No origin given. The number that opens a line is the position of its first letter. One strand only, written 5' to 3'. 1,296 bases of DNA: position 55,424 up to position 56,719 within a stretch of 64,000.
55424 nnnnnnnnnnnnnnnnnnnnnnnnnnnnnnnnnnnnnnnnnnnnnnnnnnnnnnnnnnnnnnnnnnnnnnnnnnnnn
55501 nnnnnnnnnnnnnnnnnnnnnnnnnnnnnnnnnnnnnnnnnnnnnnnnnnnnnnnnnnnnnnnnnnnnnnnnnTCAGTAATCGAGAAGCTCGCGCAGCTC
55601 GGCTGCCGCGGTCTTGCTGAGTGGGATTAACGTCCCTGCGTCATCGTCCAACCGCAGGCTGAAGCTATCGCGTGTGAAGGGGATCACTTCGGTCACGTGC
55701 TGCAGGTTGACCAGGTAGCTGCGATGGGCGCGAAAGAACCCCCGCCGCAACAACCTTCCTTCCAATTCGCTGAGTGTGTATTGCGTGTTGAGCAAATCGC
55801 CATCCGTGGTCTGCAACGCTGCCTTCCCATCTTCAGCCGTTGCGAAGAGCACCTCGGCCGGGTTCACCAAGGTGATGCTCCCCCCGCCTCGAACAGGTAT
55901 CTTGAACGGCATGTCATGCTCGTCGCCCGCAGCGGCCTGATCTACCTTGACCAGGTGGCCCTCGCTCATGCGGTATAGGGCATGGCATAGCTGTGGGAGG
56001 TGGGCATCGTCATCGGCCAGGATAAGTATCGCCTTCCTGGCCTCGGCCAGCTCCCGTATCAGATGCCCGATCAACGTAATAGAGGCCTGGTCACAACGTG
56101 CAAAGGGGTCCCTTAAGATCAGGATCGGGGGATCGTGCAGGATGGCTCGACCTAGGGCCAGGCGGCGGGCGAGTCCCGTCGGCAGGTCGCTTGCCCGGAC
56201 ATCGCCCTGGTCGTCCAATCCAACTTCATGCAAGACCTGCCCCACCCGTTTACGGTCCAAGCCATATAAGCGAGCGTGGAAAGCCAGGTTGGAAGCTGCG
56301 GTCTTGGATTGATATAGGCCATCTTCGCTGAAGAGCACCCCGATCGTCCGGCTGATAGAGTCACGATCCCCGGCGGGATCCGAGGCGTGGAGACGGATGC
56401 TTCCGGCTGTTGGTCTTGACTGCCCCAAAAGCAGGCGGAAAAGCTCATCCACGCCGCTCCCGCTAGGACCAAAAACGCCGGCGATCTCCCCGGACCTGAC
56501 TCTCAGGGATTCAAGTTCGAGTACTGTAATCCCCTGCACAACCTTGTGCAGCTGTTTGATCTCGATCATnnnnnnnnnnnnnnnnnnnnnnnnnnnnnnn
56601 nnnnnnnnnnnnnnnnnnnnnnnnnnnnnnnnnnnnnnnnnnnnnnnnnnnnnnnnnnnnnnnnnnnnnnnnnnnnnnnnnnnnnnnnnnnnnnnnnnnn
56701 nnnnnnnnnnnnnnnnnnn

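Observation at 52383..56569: LytTR DNA-binding domain fused to a catalytically dead ABC nucleotide-binding domain, upstream of a canonical ABC-2 exporter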

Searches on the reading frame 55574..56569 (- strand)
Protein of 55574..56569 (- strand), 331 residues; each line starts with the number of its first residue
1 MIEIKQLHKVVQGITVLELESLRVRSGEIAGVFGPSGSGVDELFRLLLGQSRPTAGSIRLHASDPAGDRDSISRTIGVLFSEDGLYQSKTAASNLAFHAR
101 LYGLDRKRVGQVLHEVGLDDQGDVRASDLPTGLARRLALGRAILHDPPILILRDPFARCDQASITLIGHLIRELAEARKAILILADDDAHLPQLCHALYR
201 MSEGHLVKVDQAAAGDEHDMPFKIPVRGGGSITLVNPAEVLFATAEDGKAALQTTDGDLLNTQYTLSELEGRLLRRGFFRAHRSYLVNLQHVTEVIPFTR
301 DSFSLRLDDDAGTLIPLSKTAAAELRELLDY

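Call 3: search_protein_families(library=pfam, proteins=[window:55574-56569:-], max_evalue=0.1)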
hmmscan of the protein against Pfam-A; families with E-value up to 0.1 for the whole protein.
window:55574-56569:- (331 aa): 2 families
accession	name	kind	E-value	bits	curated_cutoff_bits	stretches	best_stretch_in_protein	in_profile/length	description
PF04397.21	LytTR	-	2.3e-20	73.1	22.6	1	231-329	2-97/98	LytTr DNA-binding domain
PF00005.33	ABC_tran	-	8.4e-19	69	25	1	21-156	5-136/137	ABC transporter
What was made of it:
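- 55574..56569 (-): Regulator gene, 331 aa. Pseudo-NBD covers residues 1-~210 (nt 55940-56569). A disordered linker covers 212-220. The LytTR DNA-binding domain covers residues 231-329 (nt 55583-55879). Pfam ABC_tran plus LytTR (call 3).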

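Call 4: search_protein_families(library=ncbifam, proteins=[window:55574-56569:-], max_evalue=0.1)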
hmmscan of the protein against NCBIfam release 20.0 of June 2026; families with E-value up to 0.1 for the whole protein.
window:55574-56569:- (331 aa): 170 families (the best 25 are shown)
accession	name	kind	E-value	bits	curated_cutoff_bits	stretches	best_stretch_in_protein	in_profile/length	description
TIGR01188.1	drrA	subfamily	1.8e-26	93.1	312.45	1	20-212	12-208/302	daunorubicin resistance ABC transporter, ATP-binding protein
TIGR01189.1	ccmA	equivalog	3.8e-26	92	131.6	1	5-187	4-186/198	heme ABC exporter ATP-binding protein CcmA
NF010060.0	PRK13537.1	equivalog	1.9e-25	89.4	521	1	2-206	16-224/314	nodulation factor ABC transporter ATP-binding protein NodI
TIGR03864.1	PQQ_ABC_ATP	hypoth_equivalog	5.4e-25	88.2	302.25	1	2-180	2-184/236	ABC transporter, ATP-binding subunit, PQQ-dependent alcohol dehydrogenase system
TIGR03740.1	galliderm_ABC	subfamily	7.4e-25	87.9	309.75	1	3-208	2-204/223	lantibiotic protection ABC transporter ATP-binding subunit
TIGR02673.1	FtsE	equivalog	4.5e-24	85.3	264.85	1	1-203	1-212/214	cell division ATP-binding protein FtsE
NF010061.0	PRK13538.1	equivalog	5.1e-24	84.9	195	1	1-182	5-187/211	cytochrome c biogenesis heme-transporting ATPase CcmA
TIGR03522.1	GldA_ABC_ATP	equivalog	7.9e-24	84.6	402.6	1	2-182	3-187/301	gliding motility-associated ABC transporter ATP-binding subunit GldA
TIGR00968.1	3a0106s01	subfamily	1.4e-23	83.7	342.75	1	2-213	1-216/237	sulfate ABC transporter ATP-binding protein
NF010059.0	PRK13536.1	equivalog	2.8e-23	82.2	549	1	2-205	44-251/342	nodulation factor ABC transporter ATP-binding protein NodI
TIGR01288.1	nodI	equivalog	1.3e-21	76.9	424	1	2-208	5-215/303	nodulation factor ABC transporter ATP-binding protein NodI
NF033858.1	ABC2_perm_RbbA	equivalog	2.4e-21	75.4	1050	1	2-212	267-481/909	ribosome-associated ATPase/putative transporter RbbA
TIGR01277.1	thiQ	equivalog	1.4e-20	73.8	245.05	1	21-186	18-186/213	thiamine ABC transporter ATP-binding protein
NF040933.2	ABC_arch_GlcV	equivalog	3.7e-20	72.1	450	1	3-213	4-227/357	glucose ABC transporter ATP-binding protein GlcV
TIGR02982.1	heterocyst_DevA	subfamily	5.6e-20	71.9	295.8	1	16-206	20-219/220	ABC exporter ATP-binding subunit, DevA family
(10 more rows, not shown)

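Call 7: find_homologous_proteins(query=window:55574-56569:-, max_evalue=0.00001)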
Query window:55574-56569:- (331 aa): 1613 proteins with E <= 0.00001 among 8000 candidates; the best 120 are listed.
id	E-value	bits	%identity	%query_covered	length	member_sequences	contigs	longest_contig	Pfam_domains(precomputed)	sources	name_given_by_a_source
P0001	5.7e-211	718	100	100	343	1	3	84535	PF00005.34,PF04397.22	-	-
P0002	1.6e-131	457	66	100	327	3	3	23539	PF00005.34,PF04397.22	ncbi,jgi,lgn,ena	ncbi:MAG: LytTR family transcriptional regulator DNA-binding domain-containing protein [Anaerolineal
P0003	4.3e-130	452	65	100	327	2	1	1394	PF00005.34,PF04397.22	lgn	-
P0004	2.3e-129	450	64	100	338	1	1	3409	PF00005.34,PF04397.22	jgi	jgi:ABC-2 type transport system ATP-binding protein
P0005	8.0e-128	445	65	100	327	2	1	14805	PF00005.34,PF04397.22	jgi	jgi:ABC-2 type transport system ATP-binding protein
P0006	1.7e-125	437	63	100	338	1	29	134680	PF00005.34,PF04397.22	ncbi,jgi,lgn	jgi:ABC-2 type transport system ATP-binding protein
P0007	4.7e-124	432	62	100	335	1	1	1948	PF00005.34,PF04397.22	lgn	-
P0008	1.6e-122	427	63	100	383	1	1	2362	PF00005.34,PF04397.22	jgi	-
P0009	5.2e-122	425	62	100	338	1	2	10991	PF00005.34,PF04397.22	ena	-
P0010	2.8e-121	423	63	100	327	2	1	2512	PF00005.34,PF04397.22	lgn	-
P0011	2.6e-120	420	60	100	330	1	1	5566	PF00005.34,PF04397.22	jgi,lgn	jgi:ABC-2 type transport system ATP-binding protein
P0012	4.9e-120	419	60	100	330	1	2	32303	PF00005.34,PF04397.22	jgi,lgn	jgi:ABC-2 type transport system ATP-binding protein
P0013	1.2e-119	418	60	100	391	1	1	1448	PF00005.34,PF04397.22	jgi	jgi:ABC-2 type transport system ATP-binding protein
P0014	5.7e-119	415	59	100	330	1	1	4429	PF00005.34,PF04397.22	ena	-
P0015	5.5e-118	412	59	100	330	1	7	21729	PF00005.34,PF04397.22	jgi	jgi:ABC-2 type transport system ATP-binding protein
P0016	1.3e-117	411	59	100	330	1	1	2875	PF00005.34,PF04397.22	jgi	jgi:ABC-2 type transport system ATP-binding protein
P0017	2.3e-117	410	58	100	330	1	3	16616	PF00005.34,PF04397.22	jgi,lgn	jgi:ABC-2 type transport system ATP-binding protein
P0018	2.5e-117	410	58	100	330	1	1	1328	PF00005.34,PF04397.22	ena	-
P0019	5.0e-117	409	58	100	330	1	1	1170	PF00005.34,PF04397.22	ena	-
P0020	1.0e-116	408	59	100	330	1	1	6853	PF00005.34,PF04397.22,PF13191.13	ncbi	-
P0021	1.3e-116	408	59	100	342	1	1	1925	PF00005.34,PF04397.22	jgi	jgi:ABC-2 type transport system ATP-binding protein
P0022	1.6e-116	407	59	100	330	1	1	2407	PF00005.34,PF04397.22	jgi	jgi:ABC-2 type transport system ATP-binding protein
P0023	2.3e-116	407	59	100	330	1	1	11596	PF00005.34,PF04397.22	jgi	jgi:ABC-2 type transport system ATP-binding protein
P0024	3.4e-116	406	59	100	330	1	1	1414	PF00005.34,PF04397.22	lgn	-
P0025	3.6e-116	406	59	100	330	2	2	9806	PF00005.34,PF04397.22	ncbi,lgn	-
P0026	4.5e-116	406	58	100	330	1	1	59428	PF00005.34,PF04397.22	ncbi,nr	ncbi:MAG TPA: ATP-binding cassette domain-containing protein [Anaerolineae bacterium]|nr:ATP-binding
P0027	1.6e-115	404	59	100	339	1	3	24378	PF00005.34,PF04397.22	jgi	jgi:ABC-2 type transport system ATP-binding protein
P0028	1.8e-115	404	57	100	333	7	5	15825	PF00005.34,PF04397.22,PF13191.13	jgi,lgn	jgi:ABC-2 type transport system ATP-binding protein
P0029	2.0e-115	404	57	100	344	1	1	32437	PF00005.34,PF04397.22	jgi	jgi:ABC-2 type transport system ATP-binding protein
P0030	4.6e-115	403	57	100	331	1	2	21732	PF00005.34,PF04397.22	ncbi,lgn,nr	ncbi:MAG: ATP-binding cassette domain-containing protein [Anaerolineales bacterium]|nr:ATP-binding c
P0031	8.6e-115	402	57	100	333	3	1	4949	PF00005.34,PF04397.22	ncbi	-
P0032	1.0e-114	401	58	100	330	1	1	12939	PF00005.34,PF04397.22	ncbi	-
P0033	1.5e-114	401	57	100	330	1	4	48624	PF00005.34,PF04397.22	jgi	jgi:ABC-2 type transport system ATP-binding protein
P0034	1.7e-114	401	58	100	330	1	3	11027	PF00005.34,PF04397.22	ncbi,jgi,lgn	ncbi:MAG: LytTR family transcriptional regulator DNA-binding domain-containing protein [Anaerolineal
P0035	2.5e-114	400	58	100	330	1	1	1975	PF00005.34,PF04397.22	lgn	-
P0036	3.0e-114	400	57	100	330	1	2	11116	PF00005.34,PF04397.22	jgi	jgi:ABC-2 type transport system ATP-binding protein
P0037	5.6e-114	399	58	100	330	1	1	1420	PF00005.34,PF04397.22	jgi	jgi:ABC-2 type transport system ATP-binding protein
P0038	7.7e-114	399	56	100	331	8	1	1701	PF00005.34,PF04397.22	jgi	-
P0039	1.0e-113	398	57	100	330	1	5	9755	PF00005.34,PF04397.22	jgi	jgi:ABC-2 type transport system ATP-binding protein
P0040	1.3e-113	398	57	100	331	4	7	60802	PF07693.21,PF00005.34,PF04397.22,PF13191.13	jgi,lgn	jgi:ABC-2 type transport system ATP-binding protein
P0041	1.9e-113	397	57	100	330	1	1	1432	PF00005.34,PF04397.22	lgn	-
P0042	2.6e-113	397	58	100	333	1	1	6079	PF00005.34,PF04397.22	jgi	jgi:ABC-2 type transport system ATP-binding protein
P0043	5.0e-113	396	57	100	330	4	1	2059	PF00005.34,PF04397.22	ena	-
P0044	8.1e-113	395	57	100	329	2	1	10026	PF00005.34,PF04397.22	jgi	-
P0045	1.0e-112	395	57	100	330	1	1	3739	PF00005.34,PF04397.22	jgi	-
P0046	1.8e-112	394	57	100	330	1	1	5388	PF00005.34,PF04397.22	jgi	jgi:ABC-2 type transport system ATP-binding protein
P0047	2.9e-112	393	56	100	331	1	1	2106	PF00005.34,PF04397.22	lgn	-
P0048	3.0e-112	393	57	100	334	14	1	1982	PF00005.34,PF04397.22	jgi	jgi:ABC-2 type transport system ATP-binding protein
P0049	3.4e-112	393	57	100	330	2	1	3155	PF00005.34,PF04397.22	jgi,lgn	-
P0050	4.5e-112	393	56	100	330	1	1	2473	PF00005.34,PF04397.22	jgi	-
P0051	5.4e-112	393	58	100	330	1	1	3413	PF00005.34,PF04397.22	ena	-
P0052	6.6e-112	392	56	100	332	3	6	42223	PF00005.34,PF04397.22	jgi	jgi:ABC-2 type transport system ATP-binding protein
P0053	7.5e-112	392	58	100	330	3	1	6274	PF00005.34,PF04397.22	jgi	jgi:ABC-2 type transport system ATP-binding protein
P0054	8.8e-112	392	56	100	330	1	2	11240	PF00005.34,PF04397.22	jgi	jgi:ABC-2 type transport system ATP-binding protein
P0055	8.9e-112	392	57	100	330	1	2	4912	PF00005.34,PF04397.22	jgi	jgi:ABC-2 type transport system ATP-binding protein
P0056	9.1e-112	392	55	100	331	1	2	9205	PF00005.34,PF04397.22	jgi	jgi:ABC-2 type transport system ATP-binding protein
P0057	1.1e-111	392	57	100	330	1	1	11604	PF00005.34,PF04397.22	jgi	jgi:ABC-2 type transport system ATP-binding protein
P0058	1.1e-111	392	57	100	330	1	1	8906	PF00005.34,PF04397.22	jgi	jgi:ABC-2 type transport system ATP-binding protein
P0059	1.8e-111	391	56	100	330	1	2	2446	PF00005.34,PF04397.22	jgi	jgi:ABC-2 type transport system ATP-binding protein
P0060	1.9e-111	391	57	100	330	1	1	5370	PF00005.34,PF04397.22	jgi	jgi:ABC-2 type transport system ATP-binding protein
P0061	2.0e-111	391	56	100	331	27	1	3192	PF00005.34,PF04397.22,PF13191.13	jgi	-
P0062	2.2e-111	391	57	100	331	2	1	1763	PF07693.21,PF00005.34,PF04397.22,PF13191.13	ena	-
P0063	2.4e-111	390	57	100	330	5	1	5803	PF00005.34,PF04397.22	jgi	jgi:ABC-2 type transport system ATP-binding protein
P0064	3.7e-111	390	58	100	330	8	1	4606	PF00005.34,PF04397.22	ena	-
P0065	3.7e-111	390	57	100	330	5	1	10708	PF00005.34,PF04397.22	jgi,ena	-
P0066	3.8e-111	390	57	100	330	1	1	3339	PF00005.34,PF04397.22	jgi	-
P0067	3.8e-111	390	58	100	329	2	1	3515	PF00005.34,PF04397.22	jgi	jgi:ABC-2 type transport system ATP-binding protein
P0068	4.3e-111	390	57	100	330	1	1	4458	PF00005.34,PF04397.22,PF13191.13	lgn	-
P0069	8.5e-111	389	56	100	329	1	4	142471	PF00005.34,PF04397.22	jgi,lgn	-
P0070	1.2e-110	388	57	100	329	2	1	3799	PF00005.34,PF04397.22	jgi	jgi:ABC-2 type transport system ATP-binding protein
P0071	1.3e-110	388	58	100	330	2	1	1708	PF00005.34,PF04397.22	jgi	jgi:ABC-2 type transport system ATP-binding protein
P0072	1.6e-110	388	58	100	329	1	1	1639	PF00005.34,PF04397.22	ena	-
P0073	1.6e-110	388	56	100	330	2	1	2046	PF00005.34,PF04397.22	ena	-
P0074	1.7e-110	388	54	100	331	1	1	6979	PF00005.34,PF04397.22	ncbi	-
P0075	2.0e-110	387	56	100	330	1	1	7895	PF00005.34,PF04397.22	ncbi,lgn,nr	ncbi:MAG: LytTR family transcriptional regulator DNA-binding domain-containing protein [Anaerolineae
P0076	2.8e-110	387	56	100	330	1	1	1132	PF00005.34,PF04397.22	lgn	-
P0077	3.0e-110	387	57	100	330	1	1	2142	PF00005.34,PF04397.22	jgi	jgi:ABC-2 type transport system ATP-binding protein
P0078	3.8e-110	387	56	100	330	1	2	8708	PF00005.34,PF04397.22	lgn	-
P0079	5.1e-110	386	56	100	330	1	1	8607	PF00005.34,PF04397.22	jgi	jgi:ABC-2 type transport system ATP-binding protein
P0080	6.6e-110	386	56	100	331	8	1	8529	PF00005.34,PF04397.22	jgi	-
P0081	7.2e-110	386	56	100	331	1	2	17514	PF07693.21,PF00005.34,PF04397.22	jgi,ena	-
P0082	7.3e-110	386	56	100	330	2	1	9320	PF00005.34,PF04397.22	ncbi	-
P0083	7.8e-110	385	56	100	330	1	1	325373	PF00005.34,PF04397.22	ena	-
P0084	8.4e-110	385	56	100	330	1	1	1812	PF00005.34,PF04397.22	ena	-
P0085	1.0e-109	385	56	100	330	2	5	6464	PF00005.34,PF04397.22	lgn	-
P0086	1.2e-109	385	55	100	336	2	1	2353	PF00005.34,PF04397.22,PF13191.13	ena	-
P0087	1.2e-109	385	56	100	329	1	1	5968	PF00005.34,PF04397.22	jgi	jgi:ABC-2 type transport system ATP-binding protein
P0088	1.3e-109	385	57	100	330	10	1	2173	PF00005.34,PF04397.22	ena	-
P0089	1.4e-109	385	58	100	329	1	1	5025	PF00005.34,PF04397.22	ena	-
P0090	1.5e-109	385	57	100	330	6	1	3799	PF00005.34,PF04397.22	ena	-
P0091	1.8e-109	384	56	100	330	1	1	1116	PF00005.34,PF04397.22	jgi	jgi:ABC-2 type transport system ATP-binding protein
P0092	1.8e-109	384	55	100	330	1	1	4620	PF00005.34,PF04397.22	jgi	-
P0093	2.0e-109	384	55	100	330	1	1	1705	PF00005.34,PF04397.22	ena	-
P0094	2.5e-109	384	57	100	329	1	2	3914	PF00005.34,PF04397.22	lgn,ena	-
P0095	3.1e-109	384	55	100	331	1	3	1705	PF00005.34,PF04397.22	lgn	-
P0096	3.4e-109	383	57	100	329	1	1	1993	PF00005.34,PF04397.22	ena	-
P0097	3.6e-109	383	55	100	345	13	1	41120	PF00005.34,PF04397.22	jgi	jgi:ABC-2 type transport system ATP-binding protein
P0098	4.7e-109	383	58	100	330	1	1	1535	PF00005.34,PF04397.22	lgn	-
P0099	5.3e-109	383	55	100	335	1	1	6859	PF00005.34,PF04397.22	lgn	-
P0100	5.3e-109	383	57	100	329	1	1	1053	PF00005.34,PF04397.22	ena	-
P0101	7.5e-109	382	56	100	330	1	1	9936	PF00005.34,PF04397.22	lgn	-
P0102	8.0e-109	382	56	100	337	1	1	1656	PF00005.34,PF04397.22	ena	-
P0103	9.3e-109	382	57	100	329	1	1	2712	PF00005.34,PF04397.22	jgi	jgi:ABC-2 type transport system ATP-binding protein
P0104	9.5e-109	382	57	100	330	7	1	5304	PF00005.34,PF04397.22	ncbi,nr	ncbi:MAG: LytTR family transcriptional regulator DNA-binding domain-containing protein [Anaerolineal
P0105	1.2e-108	382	56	100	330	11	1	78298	PF00005.34,PF04397.22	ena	-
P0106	1.2e-108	382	54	100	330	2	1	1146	PF00005.34,PF04397.22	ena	-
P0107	1.4e-108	381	55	100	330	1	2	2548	PF00005.34,PF04397.22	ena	-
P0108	1.8e-108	381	57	100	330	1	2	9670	PF00005.34,PF04397.22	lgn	-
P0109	2.6e-108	380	54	100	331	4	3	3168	PF00005.34,PF04397.22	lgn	-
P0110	3.5e-108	380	56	100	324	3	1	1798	PF00005.34,PF04397.22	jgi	jgi:ABC-2 type transport system ATP-binding protein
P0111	3.8e-108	380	56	100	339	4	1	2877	PF00005.34,PF04397.22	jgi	jgi:ABC-2 type transport system ATP-binding protein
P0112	4.0e-108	380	55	100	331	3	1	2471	PF00005.34,PF04397.22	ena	-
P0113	6.0e-108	379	56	100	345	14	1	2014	PF00005.34,PF04397.22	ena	-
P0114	9.2e-108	379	55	100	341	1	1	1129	PF00005.34,PF04397.22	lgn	-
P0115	9.5e-108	379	56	100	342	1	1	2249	PF00005.34,PF04397.22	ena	-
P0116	9.6e-108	379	54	100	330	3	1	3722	PF00005.34,PF04397.22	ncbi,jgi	-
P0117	1.0e-107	379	56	100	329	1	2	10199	PF00005.34,PF04397.22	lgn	-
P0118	1.1e-107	378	55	100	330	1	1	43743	PF00005.34,PF04397.22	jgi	jgi:ABC-2 type transport system ATP-binding protein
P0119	1.4e-107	378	55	100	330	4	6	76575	PF00005.34,PF04397.22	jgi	jgi:ABC-2 type transport system ATP-binding protein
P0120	1.7e-107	378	56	100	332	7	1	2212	PF00005.34,PF04397.22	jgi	-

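Call 14: find_related_loci(query=window:55574-56569:-, collection=genome_contigs, flank=7000)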
Query window:55574-56569:- (331 aa) in genome_contigs; peptide patterns used: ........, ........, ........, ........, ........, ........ (x = any residue, [..] = any of these).
278 stretches matched a pattern; 64 encode a relative of the query (tblastn E <= 1e-3); 64 distinct loci.
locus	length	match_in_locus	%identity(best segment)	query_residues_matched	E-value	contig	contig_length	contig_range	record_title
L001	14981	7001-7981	66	1-331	2e-140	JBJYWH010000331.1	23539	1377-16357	MAG: Anaerolineales bacterium isolate J5_7_160517rDrA_9 J5_7_160517rDrA_9_000000000331, whole genome shotgun sequence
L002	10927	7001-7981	65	1-331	3e-135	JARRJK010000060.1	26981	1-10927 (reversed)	MAG: Anaerolineales bacterium isolate Spart_018_MAG scaffold_2737, whole genome shotgun sequence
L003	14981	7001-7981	63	1-331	3e-133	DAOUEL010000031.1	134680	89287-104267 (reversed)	MAG TPA_asm: Anaerolineales bacterium isolate N6_281 k139_1261935, whole genome shotgun sequence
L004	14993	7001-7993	57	1-331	6e-120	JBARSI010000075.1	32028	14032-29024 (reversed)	MAG: Anaerolineales bacterium isolate MFD12959_ilm_asm_bin40 k127_278213, whole genome shotgun sequence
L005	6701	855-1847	56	1-331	6e-120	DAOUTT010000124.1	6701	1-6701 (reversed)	MAG TPA_asm: Anaerolineales bacterium isolate CSMAG_804 CSMAG_804_k141_735986_length_6701_cov_9.0000, whole genome shotg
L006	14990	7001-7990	56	1-331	1e-117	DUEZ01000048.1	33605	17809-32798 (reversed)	MAG TPA_asm: Anaerolineae bacterium isolate W379 Contig48, whole genome shotgun sequence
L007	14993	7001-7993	53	1-331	3e-115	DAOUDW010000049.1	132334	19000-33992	MAG TPA_asm: Anaerolineales bacterium isolate N14_70 337713, whole genome shotgun sequence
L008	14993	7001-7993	53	1-331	3e-114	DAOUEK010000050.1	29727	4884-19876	MAG TPA_asm: Anaerolineales bacterium isolate N6_271 k139_1015304, whole genome shotgun sequence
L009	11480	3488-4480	55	1-331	2e-113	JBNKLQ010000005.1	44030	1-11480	MAG: Candidatus Promineifilaceae bacterium isolate H1H2.bin.11.strict NODE_5_length_44030_cov_4.543262, whole genome sho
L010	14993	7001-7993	54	1-331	1e-112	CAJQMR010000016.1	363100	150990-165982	MAG: uncultured Anaerolineae bacterium isolate 10_20180412_Bin_Bin_103_1 genome assembly, contig: c_000011555332, whole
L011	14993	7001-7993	53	1-331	2e-112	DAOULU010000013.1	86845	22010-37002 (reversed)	MAG TPA_asm: Anaerolineales bacterium isolate W31_54 k127_24410, whole genome shotgun sequence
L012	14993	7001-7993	52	1-331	3e-110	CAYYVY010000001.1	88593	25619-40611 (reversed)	MAG TPA_asm: uncultured Anaerolineaceae bacterium isolate SRP214966_co2_133 genome assembly, contig: NODE_182_length_885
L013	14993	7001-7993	55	1-331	6e-110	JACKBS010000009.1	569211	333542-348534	MAG: Ardenticatenaceae bacterium isolate HK-STAS-CHLO-27 HK-STAS-CHLO-27_9, whole genome shotgun sequence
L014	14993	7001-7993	54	1-331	2e-109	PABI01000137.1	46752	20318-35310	MAG: Anaerolineaceae bacterium isolate NAT123 MHASMcontig_951077, whole genome shotgun sequence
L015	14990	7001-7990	52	1-331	8e-105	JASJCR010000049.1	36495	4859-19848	MAG: Ardenticatenaceae bacterium isolate MO_167.B30 MO_167.c_473, whole genome shotgun sequence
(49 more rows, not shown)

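Call 27: predict_structure(alignment_id=A2)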
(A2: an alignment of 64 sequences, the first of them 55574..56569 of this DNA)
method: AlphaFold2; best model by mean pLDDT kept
length: 331 residues; sequences in the alignment: 64
mean_pLDDT: 89.2   pTM: 0.64
mean pLDDT of the five models: 89.2, 89.2, 88.4, 86.2, 85.8
residues with pLDDT >= 90: 205; 70-90: 109; 50-70: 8; < 50: 9
segments of 3 or more residues with pLDDT < 50: 212-220
pLDDT, mean of each block of 10 residues (from residue 1): 94 89 96 92 95 94 88 91 93 96 94 95 95 96 97 93 92 97 94 93 88 40 74 85 90 90 88 82 91 84 88 90 83 62
secondary structure, 60 per line:
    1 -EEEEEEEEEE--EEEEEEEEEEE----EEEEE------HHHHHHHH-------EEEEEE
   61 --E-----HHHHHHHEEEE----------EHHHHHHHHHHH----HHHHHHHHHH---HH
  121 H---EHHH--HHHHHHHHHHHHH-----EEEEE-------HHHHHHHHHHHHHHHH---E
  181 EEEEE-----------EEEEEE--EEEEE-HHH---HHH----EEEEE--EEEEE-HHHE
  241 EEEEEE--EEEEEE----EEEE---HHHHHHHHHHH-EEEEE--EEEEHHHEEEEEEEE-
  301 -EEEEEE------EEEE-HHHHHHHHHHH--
elements in order: E2-11 E14-24 E29-33 H40-47 E55-60 H69-75 E76-79 H91-101 H106-115 H131-143 E149-153 H161-176 E180-185 E197-202 E205-209 E224-228 E231-235 E240-246 E249-254 E259-262 H266-276 E278-282 E285-288 E292-299 E302-307 E314-317 H319-329
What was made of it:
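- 55574..56569 (-): AF2 mean pLDDT 89.2, with only the linker below 50 (call 27).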

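Call 28: search_protein_representatives(protein=window:55574-56569:-)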
Query: 331 residues. Proteins with E-value up to 0.001 (for the whole library): 168707; up to 1e-10: 29008; up to 1e-30: 90. The best 150 are listed.
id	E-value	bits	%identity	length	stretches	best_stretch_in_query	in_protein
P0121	8.3e-97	341.0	51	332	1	1-331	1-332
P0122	2.1e-82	293.7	49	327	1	4-331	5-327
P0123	6.4e-82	292.1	45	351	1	1-331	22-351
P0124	1.7e-81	290.8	46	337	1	1-331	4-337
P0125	3.2e-77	276.7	58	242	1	93-331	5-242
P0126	4.1e-74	266.5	40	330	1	1-331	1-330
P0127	5.2e-61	223.4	45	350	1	1-262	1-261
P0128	6.3e-61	223.2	45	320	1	1-331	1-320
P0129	1.1e-60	222.3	39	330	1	3-329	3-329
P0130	1.9e-59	218.3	44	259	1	1-254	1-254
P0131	1.1e-57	212.5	42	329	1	1-331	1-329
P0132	1.2e-56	209.1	41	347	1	1-331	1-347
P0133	8.2e-54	199.8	39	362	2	1-215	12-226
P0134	5.7e-53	197.0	45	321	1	2-206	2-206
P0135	1.1e-52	196.0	54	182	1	149-330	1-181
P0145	1.8e-44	169.1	37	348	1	21-330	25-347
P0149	9.0e-43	163.5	38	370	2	19-214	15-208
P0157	5.5e-39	151.1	33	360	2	223-329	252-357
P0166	1.0e-35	140.3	32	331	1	17-329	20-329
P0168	1.8e-35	139.5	34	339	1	26-329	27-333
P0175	1.0e-34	137.0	33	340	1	1-329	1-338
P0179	5.2e-34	134.7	36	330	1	22-330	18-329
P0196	2.8e-32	129.0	33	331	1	22-329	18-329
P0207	4.7e-31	125.0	31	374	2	223-329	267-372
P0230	1.7e-29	119.9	34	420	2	222-328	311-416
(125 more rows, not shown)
